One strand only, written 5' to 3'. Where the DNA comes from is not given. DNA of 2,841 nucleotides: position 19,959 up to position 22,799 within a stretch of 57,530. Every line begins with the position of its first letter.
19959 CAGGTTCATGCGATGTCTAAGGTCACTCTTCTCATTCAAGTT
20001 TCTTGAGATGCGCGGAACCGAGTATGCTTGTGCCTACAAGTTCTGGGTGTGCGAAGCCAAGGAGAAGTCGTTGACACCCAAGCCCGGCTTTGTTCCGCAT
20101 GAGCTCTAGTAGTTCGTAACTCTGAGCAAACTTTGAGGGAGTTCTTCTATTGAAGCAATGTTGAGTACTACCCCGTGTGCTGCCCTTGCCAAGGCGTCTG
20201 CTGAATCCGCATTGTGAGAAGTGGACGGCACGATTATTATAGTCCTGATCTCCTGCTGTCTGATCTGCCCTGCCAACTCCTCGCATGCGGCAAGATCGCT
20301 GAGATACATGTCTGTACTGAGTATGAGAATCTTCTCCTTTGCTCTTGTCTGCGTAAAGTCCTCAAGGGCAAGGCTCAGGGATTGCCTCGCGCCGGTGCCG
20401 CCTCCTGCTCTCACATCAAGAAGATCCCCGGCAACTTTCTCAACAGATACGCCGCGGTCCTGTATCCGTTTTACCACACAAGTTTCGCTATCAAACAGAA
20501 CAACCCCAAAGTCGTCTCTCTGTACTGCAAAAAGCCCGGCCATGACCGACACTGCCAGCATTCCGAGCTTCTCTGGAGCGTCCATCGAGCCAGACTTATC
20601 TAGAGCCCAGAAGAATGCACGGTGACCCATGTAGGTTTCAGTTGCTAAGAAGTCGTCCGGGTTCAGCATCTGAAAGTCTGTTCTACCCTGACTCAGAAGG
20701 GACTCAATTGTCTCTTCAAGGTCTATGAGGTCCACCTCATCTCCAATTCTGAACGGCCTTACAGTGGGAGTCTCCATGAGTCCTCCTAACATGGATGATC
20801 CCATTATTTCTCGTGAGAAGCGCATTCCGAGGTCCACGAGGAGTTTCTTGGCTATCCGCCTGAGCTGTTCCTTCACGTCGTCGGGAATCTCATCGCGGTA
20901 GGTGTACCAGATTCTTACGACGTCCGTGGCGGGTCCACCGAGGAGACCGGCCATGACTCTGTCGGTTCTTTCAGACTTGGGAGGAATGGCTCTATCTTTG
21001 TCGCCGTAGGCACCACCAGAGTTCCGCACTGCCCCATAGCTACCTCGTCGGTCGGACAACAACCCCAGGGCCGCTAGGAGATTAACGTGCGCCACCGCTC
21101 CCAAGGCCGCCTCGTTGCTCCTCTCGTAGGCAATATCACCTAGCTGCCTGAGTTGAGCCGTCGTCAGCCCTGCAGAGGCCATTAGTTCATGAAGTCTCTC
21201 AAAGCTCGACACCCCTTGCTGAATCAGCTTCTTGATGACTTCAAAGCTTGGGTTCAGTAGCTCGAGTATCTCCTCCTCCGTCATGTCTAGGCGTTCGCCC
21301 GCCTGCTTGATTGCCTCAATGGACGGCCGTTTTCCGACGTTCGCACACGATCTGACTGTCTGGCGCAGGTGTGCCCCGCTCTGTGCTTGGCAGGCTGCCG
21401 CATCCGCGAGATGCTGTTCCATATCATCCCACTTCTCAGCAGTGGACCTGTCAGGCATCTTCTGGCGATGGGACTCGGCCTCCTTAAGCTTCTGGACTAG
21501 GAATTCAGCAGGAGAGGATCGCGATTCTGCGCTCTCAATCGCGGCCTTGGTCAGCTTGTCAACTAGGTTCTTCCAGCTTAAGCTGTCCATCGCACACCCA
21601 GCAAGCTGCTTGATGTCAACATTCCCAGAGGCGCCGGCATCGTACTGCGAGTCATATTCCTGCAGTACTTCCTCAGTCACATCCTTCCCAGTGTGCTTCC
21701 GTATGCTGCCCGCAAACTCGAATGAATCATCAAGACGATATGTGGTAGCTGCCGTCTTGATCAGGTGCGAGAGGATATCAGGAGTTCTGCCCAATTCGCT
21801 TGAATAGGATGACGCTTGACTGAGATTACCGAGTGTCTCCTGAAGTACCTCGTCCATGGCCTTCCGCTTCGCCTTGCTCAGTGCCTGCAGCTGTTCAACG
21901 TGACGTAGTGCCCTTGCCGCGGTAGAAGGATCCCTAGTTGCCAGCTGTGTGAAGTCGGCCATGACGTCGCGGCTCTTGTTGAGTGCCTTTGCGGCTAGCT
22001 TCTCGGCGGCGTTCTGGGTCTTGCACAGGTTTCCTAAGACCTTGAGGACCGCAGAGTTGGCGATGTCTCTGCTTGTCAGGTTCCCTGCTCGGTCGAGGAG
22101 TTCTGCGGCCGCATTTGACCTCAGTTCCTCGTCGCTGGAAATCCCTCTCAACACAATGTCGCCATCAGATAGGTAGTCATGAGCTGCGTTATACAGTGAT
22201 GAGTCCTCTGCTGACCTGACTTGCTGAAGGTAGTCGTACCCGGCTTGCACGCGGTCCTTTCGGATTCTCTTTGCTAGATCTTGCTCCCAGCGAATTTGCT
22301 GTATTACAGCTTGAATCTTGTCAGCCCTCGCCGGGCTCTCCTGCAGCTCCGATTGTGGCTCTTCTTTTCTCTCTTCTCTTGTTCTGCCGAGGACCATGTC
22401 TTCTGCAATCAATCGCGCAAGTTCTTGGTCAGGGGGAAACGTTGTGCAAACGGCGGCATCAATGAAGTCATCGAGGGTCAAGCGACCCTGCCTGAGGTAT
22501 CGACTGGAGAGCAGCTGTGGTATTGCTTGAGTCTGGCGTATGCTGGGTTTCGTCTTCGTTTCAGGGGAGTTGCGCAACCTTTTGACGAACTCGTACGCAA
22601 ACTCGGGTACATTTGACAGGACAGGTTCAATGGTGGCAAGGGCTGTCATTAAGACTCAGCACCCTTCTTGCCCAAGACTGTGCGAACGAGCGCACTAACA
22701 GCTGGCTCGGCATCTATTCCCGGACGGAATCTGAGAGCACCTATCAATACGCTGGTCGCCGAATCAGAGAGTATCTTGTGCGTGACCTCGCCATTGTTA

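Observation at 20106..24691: PLP enzyme, MoxR/CbbQ-type AAA+, and an 847-aa vWA protein apparently in one minus-strand operon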

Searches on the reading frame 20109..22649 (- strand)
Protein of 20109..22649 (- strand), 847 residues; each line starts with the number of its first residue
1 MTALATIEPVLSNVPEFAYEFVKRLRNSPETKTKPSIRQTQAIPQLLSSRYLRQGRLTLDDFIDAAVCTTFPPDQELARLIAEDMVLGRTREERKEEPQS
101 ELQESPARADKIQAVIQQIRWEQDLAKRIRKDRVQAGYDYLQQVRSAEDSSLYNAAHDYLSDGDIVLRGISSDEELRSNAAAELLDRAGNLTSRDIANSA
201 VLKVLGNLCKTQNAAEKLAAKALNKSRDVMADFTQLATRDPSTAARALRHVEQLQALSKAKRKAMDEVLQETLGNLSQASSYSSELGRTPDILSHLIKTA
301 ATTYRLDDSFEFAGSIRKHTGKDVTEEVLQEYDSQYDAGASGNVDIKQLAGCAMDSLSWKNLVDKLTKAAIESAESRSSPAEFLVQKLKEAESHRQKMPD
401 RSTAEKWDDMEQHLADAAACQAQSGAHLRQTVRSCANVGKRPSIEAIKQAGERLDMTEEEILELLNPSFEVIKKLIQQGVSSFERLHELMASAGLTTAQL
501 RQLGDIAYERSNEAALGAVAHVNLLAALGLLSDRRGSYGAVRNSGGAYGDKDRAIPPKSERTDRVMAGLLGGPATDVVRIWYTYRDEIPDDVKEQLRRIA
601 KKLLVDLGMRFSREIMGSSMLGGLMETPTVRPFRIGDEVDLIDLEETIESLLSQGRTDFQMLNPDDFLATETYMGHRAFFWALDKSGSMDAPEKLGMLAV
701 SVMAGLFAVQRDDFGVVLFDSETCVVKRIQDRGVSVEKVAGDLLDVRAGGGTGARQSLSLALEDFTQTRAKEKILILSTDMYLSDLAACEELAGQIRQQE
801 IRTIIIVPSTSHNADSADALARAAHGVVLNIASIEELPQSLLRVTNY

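Call 9: search_protein_families(library=pfam, proteins=[window:20109-22649:-], max_evalue=0.01)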
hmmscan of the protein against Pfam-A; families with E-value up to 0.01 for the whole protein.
window:20109-22649:- (847 aa): 0 families

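Call 14: search_protein_families(library=ncbifam, proteins=[window:20109-22649:-], max_evalue=0.01)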
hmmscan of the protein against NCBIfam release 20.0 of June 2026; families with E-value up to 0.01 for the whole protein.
window:20109-22649:- (847 aa): 1 family
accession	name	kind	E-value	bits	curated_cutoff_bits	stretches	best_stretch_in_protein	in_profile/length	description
NF053588.1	GTPPhKinYjbM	equivalog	0.0017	18.2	320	0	375-421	31-75/201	GTP diphosphokinase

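Call 15: find_homologous_proteins(query=window:20109-22649:-)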
Query window:20109-22649:- (847 aa): 141 proteins with E <= 0.001 among 8000 candidates; the best 120 are listed.
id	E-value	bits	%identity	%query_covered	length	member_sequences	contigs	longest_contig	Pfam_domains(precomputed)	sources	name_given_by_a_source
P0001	0.0e+0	1838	100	100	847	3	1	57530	-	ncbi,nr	ncbi:MAG: hypothetical protein C4K49_06255 [Candidatus Thorarchaeota archaeon]|nr:MAG: hypothetical 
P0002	0.0e+0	1559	84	100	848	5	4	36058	-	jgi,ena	-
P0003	0.0e+0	1152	64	100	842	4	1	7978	-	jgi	-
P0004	0.0e+0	1120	64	97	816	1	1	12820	-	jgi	jgi:hypothetical protein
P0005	0.0e+0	1108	62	100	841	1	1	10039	PF13519.13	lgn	-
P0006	0.0e+0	1025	55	100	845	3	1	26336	PF00092.35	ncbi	-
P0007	0.0e+0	1021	55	100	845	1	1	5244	-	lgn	-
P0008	0.0e+0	1021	57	100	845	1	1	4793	PF00092.35,PF27098.1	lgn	-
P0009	0.0e+0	1020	55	100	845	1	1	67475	PF00092.35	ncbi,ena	-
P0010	0.0e+0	1018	55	100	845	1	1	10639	PF00092.35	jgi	-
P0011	0.0e+0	1018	55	100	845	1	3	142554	-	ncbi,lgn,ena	-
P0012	0.0e+0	1018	55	100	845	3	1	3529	-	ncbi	-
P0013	0.0e+0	1015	56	100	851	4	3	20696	PF00092.35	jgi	jgi:hypothetical protein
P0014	0.0e+0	1014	54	100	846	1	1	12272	-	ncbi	-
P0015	0.0e+0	1014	56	99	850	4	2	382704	-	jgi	jgi:hypothetical protein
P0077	5.0e-290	983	54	100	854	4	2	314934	-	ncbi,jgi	ncbi:MAG: vWA domain-containing protein [Candidatus Thorarchaeota archaeon]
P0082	1.3e-289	981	54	99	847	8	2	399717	-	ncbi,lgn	ncbi:MAG: hypothetical protein ACFFEX_05345 [Candidatus Thorarchaeota archaeon]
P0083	1.6e-289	981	55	100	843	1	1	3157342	PF00092.35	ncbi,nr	ncbi:MAG: VWA domain-containing protein [Candidatus Thorarchaeota archaeon]|nr:MAG: VWA domain-conta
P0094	1.1e-287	975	54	100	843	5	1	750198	-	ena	-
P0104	8.7e-286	968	54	100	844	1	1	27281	PF05762.21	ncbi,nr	ncbi:MAG: VWA domain-containing protein [Candidatus Thorarchaeota archaeon]|nr:VWA domain-containing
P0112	3.0e-283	960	53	100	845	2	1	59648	-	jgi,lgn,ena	-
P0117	3.7e-281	953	53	100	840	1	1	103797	-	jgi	-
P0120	2.8e-279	947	52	100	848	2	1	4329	PF05762.21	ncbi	ncbi:MAG: VWA domain-containing protein [Promethearchaeota archaeon]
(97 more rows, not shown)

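Call 17: find_encoding_contigs(protein=P0083, flank=10000, max_places=2)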
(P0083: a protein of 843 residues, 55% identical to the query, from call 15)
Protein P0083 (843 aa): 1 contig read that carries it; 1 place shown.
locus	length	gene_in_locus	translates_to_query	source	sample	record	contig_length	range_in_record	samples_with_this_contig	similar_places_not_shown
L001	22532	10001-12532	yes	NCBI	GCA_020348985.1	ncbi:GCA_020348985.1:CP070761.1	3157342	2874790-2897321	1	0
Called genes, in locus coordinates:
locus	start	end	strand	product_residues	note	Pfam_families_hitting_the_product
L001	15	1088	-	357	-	-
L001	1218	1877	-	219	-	-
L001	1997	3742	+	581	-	PF01979:Amidohydro_1, PF07969:Amidohydro_3 (faint), PF13382:Adenine_deam_C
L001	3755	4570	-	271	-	-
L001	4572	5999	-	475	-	-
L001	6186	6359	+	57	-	-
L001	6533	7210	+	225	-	PF01988:VIT1 (faint)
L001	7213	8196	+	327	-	PF00291:PALP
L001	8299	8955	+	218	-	-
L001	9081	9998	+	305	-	PF07726:AAA_3, PF07728:AAA_5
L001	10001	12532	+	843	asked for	PF00092:VWA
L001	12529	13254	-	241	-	-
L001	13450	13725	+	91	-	-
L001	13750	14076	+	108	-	PF01022:HTH_5, PF13412:HTH_24 (weak)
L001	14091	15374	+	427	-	PF00560:LRR_1 (faint), PF12799:LRR_4 (faint), PF13855:LRR_8 (weak)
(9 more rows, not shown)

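Call 18: find_encoding_contigs(protein=P0094, flank=10000, max_places=2)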
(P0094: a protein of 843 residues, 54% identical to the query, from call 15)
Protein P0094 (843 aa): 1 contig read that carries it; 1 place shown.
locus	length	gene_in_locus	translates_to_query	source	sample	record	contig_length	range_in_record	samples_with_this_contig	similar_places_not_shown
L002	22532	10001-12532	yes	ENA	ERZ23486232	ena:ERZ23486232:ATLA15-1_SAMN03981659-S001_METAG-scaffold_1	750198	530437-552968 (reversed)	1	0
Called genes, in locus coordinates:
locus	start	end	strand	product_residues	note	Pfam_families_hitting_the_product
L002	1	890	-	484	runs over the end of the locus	PF07690:MFS_1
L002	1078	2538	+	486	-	PF19290:PmbA_TldD_2nd, PF19289:PmbA_TldD_3rd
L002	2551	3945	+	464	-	PF19290:PmbA_TldD_2nd (weak), PF19289:PmbA_TldD_3rd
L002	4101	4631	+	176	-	-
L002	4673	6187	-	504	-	PF02074:Peptidase_M32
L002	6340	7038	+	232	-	PF01988:VIT1 (weak)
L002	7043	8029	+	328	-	PF00291:PALP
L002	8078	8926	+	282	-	-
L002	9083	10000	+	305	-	PF01078:Mg_chelatase (faint), PF07726:AAA_3, PF07728:AAA_5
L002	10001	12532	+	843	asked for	-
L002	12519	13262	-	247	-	-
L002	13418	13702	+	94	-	-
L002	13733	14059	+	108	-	-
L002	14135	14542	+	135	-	PF12680:SnoaL_2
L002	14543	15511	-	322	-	PF04909:Amidohydro_2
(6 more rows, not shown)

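Call 20: search_solved_structures(query=window:20109-22649:-, max_evalue=1)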
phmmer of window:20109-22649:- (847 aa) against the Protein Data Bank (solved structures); distinct sequences matched with E-value up to 1: 13.
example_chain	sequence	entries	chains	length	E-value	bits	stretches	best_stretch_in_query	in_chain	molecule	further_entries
6pyo_A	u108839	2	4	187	0.24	13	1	671-814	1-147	cDNA FLJ56608, highly similar to Homo sapiens chloride channel, calcium activated, family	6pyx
1kgf_A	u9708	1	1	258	0.43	12.2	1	306-369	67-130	BETA-LACTAMASE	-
1pio_A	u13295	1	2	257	0.43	12.2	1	306-369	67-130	BETA-LACTAMASE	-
1alq_A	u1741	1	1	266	0.43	12.2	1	306-369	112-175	CP254 BETA-LACTAMASE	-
1blc_A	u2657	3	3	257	0.43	12.2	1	306-369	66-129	BETA-LACTAMASE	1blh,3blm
1dja_A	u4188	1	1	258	0.43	12.2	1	306-369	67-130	BETA-LACTAMASE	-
1ome_A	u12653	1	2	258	0.43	12.2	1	306-369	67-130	BETA-LACTAMASE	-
1blp_A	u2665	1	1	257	0.44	12.2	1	306-369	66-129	BETA-LACTAMASE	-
1djb_A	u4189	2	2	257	0.44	12.1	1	306-369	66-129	BETA-LACTAMASE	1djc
1ghi_A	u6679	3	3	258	0.45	12.1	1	306-369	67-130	BETA-LACTAMASE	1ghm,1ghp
1kge_A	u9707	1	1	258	0.47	12.1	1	306-369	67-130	BETA-LACTAMASE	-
1kgg_A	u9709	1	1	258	0.49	12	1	306-369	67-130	PROTEIN (BETA-LACTAMASE)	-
6wgr_A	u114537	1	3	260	0.79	11.3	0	306-369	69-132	Beta-lactamase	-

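Call 32: search_protein_representatives(protein=window:20109-22649:-)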
Query: 847 residues. Proteins with E-value up to 0.001 (for the whole library): 254; up to 1e-10: 138; up to 1e-30: 79. The best 150 are listed.
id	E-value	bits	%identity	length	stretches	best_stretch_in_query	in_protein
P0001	0.0e+00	1838.3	100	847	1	1-847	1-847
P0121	5.1e-211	719.6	55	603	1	237-847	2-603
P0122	2.1e-138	479.5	42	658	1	6-647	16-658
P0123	3.5e-94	333.3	29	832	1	13-840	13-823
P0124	1.1e-91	325.0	30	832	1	13-845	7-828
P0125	7.5e-88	312.3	51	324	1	6-318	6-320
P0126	1.8e-81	291.2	33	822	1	14-839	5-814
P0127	3.8e-73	263.7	30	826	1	13-811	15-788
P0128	8.3e-64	232.8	28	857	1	17-841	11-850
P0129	2.4e-61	224.7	57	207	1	2-205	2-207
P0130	8.2e-61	222.9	57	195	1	653-847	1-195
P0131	8.8e-61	222.8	30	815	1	15-844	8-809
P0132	3.0e-60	221.1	26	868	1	16-842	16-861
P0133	5.7e-59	216.8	32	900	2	169-842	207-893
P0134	4.5e-56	207.2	27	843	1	14-846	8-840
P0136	1.8e-53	198.6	30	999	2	345-844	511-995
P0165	5.4e-40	154.1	27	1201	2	443-845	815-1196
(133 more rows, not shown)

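Call 33: list_cluster_members(proteins=[P0123, P0124, P0126, P0127, P0128, P0131, P0132, P0133, P0136, P0165])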
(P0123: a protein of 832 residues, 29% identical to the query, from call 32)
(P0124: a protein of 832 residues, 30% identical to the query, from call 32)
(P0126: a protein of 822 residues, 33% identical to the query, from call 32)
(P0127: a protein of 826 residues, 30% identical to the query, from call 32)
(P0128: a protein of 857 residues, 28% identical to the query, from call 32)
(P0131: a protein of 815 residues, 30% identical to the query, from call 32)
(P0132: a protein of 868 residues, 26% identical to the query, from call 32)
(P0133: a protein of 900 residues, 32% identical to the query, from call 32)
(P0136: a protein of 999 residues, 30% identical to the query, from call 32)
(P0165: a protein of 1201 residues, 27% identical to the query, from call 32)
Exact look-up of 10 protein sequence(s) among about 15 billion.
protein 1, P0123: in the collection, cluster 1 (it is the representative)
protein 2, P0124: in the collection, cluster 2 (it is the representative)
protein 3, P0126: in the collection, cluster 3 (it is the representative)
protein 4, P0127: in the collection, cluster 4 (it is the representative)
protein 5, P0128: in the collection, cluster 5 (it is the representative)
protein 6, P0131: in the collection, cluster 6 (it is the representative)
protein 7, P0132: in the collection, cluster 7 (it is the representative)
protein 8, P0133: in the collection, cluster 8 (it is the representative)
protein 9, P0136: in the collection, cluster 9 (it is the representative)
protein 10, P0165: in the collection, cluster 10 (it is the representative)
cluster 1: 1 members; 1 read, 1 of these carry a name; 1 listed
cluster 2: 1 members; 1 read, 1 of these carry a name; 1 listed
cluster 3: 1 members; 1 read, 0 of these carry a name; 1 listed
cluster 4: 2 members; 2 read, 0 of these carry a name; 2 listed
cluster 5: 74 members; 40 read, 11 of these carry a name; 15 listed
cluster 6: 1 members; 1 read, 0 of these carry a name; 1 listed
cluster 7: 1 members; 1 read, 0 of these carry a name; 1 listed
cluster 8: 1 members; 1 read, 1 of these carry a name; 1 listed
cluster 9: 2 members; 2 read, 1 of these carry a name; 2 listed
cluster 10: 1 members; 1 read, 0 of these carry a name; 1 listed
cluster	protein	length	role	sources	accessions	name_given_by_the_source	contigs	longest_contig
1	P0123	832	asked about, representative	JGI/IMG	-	Mg-chelatase subunit ChlD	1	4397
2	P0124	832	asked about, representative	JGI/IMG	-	Mg-chelatase subunit ChlD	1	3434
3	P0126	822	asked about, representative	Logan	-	-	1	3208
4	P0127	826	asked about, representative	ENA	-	-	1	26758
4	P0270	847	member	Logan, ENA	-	-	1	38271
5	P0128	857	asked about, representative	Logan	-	-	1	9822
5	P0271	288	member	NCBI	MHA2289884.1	MAG: vWA domain-containing protein, partial [Promethearchaeota archaeon]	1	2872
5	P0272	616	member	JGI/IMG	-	uncharacterized protein YegL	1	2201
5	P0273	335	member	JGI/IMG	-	uncharacterized protein YegL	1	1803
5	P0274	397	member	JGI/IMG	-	uncharacterized protein YegL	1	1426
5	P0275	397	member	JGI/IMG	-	uncharacterized protein YegL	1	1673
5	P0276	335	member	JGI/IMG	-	uncharacterized protein YegL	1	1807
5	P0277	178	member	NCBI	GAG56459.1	unnamed protein product, partial [marine sediment metagenome]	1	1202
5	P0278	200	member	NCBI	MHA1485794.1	MAG: vWA domain-containing protein, partial [Promethearchaeota archaeon]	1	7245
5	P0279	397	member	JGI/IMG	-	uncharacterized protein YegL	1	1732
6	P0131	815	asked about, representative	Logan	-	-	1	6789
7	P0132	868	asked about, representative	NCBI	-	-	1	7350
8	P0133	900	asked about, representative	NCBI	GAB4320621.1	MAG: hypothetical protein Kow0069_24670 [Promethearchaeota archaeon]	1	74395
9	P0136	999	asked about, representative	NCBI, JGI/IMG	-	-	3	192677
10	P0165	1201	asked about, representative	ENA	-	-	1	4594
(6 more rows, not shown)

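Call 36: find_related_loci(query=A2, collection=genome_contigs, flank=10000)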
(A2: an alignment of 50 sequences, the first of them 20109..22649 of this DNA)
Query A2 (847 aa) in genome_contigs; peptide patterns used: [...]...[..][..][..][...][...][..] (x = any residue, [..] = any of these).
214 stretches matched a pattern; 175 encode a relative of the query (tblastn E <= 1e-3); the best 80 are kept; 80 distinct loci.
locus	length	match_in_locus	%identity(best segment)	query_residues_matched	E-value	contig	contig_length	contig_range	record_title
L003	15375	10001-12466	28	13-846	1e-106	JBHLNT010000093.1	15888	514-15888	MAG: Promethearchaeota archaeon isolate DZ2S.378 DZ2S.378@11785, whole genome shotgun sequence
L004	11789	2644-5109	29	13-846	3e-106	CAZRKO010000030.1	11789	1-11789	MAG TPA_asm: uncultured archaeon isolate binchicken_co122_36 genome assembly, contig: NODE_4185_length_11789_cov_5.93037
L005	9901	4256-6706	29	13-839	6e-104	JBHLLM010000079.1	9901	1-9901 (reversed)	MAG: Candidatus Hermodarchaeota archaeon isolate DZ1M.447 DZ1M.447@29549, whole genome shotgun sequence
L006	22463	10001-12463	29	13-846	7e-103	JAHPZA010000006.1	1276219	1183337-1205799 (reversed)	MAG: Promethearchaeota archaeon isolate LW40_45 NODE_2_length_1276219_cov_20.590636, whole genome shotgun sequence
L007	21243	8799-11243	28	13-839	6e-103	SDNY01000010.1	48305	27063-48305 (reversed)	MAG: Promethearchaeota archaeon isolate AMARA_1S AMARA-sed17-1180, whole genome shotgun sequence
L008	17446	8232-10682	29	13-839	6e-102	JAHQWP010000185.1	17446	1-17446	MAG: Promethearchaeia archaeon isolate ABR11 NODE_629_length_17446_cov_7, whole genome shotgun sequence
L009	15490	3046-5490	28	13-839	5e-102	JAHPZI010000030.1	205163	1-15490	MAG: Promethearchaeota archaeon isolate LW60_4 NODE_96_length_205163_cov_15.915869, whole genome shotgun sequence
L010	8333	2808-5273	29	13-846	8e-102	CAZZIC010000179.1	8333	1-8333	MAG TPA_asm: uncultured archaeon isolate binchicken_co8_354 genome assembly, contig: NODE_16747_length_8333_cov_14.60968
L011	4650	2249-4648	28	13-824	1e-101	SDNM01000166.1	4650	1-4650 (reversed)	MAG: Promethearchaeota archaeon isolate TEKIR_6S Tekir-sed17-70759, whole genome shotgun sequence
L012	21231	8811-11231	28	16-839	1e-100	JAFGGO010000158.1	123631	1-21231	MAG: Promethearchaeota archaeon isolate Zod_Metabat.1389 k87_12326337, whole genome shotgun sequence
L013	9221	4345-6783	28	13-839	1e-99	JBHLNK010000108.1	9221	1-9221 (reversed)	MAG: Promethearchaeota archaeon isolate DZ2S.252 DZ2S.252@27545, whole genome shotgun sequence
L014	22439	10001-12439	29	13-839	2e-99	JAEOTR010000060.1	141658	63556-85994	MAG: Promethearchaeota archaeon isolate YT5_013 k127_32970720, whole genome shotgun sequence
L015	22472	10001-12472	28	13-846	2e-99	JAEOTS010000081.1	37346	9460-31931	MAG: Promethearchaeota archaeon isolate YT5_023 k127_20512909, whole genome shotgun sequence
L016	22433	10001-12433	28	16-839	3e-99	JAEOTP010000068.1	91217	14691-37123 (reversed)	MAG: Promethearchaeota archaeon isolate YT2_053 k127_33262763, whole genome shotgun sequence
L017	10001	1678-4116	28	13-839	4e-99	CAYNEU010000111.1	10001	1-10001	MAG TPA_asm: uncultured archaeon isolate SRP185410_co1_442 genome assembly, contig: k141_160401, whole genome shotgun se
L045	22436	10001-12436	27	13-839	1e-95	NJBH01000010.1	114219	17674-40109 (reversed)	MAG: Promethearchaeota archaeon Loki_b32 76, whole genome shotgun sequence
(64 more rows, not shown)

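Call 38: predict_structure(alignment_id=A1)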
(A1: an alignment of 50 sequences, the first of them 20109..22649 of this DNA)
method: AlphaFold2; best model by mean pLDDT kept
length: 847 residues; sequences in the alignment: 50
mean_pLDDT: 80.7   pTM: 0.48
mean pLDDT of the five models: 80.7, 80.4, 78.6, 77.8, 74.7
residues with pLDDT >= 90: 225; 70-90: 473; 50-70: 95; < 50: 54
segments of 3 or more residues with pLDDT < 50: 92-109, 533-554, 618-628
pLDDT, mean of each block of 10 residues (from residue 1): 65 87 88 80 86 86 90 90 83 37 40 69 65 82 84 88 85 88 88 90 89 91 90 93 94 90 94 94 93 93 93 93 93 92 92 92 95 90 92 89 93 93 85 82 88 83 72 83 83 81 89 89 87 42 33 56 87 85 87 88 86 57 42 65 70 73 66 65 75 80 75 70 73 80 77 78 80 84 82 88 85 83 87 71 63
secondary structure, 60 per line:
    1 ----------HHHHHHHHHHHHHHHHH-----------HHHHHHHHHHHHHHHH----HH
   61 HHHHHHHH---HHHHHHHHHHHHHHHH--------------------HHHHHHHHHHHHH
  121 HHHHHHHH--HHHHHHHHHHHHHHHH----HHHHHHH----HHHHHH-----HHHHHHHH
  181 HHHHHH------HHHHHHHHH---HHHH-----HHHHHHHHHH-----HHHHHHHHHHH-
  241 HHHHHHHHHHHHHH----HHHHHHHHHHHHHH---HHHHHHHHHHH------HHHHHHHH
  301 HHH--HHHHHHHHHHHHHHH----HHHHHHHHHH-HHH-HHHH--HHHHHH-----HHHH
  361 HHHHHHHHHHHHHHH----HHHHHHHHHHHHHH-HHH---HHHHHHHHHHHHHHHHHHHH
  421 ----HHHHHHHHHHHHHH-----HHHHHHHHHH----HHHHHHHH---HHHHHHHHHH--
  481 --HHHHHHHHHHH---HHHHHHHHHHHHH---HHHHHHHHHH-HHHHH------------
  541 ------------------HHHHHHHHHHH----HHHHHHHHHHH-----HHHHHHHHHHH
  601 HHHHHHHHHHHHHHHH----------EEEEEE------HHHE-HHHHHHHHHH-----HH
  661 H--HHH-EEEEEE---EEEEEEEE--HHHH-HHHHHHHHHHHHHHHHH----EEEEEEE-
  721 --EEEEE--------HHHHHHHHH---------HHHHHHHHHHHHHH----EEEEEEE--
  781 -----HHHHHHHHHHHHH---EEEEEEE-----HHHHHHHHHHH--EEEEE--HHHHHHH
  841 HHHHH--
elements in order (helices of 4 or more, strands of 3 or more residues): H11-27 H39-54 H59-68 H72-87 H108-128 H131-146 H151-157 H162-167 H173-186 H193-201 H205-208 H214-223 H229-239 H241-254 H259-272 H276-286 H293-303 H306-320 H325-334 H340-343 H346-351 H357-375 H380-393 H401-420 H425-438 H444-453 H458-465 H469-478 H483-493 H497-509 H513-522 H524-528 H559-569 H574-584 H590-616 E627-632 H644-653 E668-673 E677-684 H687-690 H692-708 E713-719 E723-727 H736-744 H754-767 E772-778 H786-798 E802-808 H814-824 E827-831 H834-845
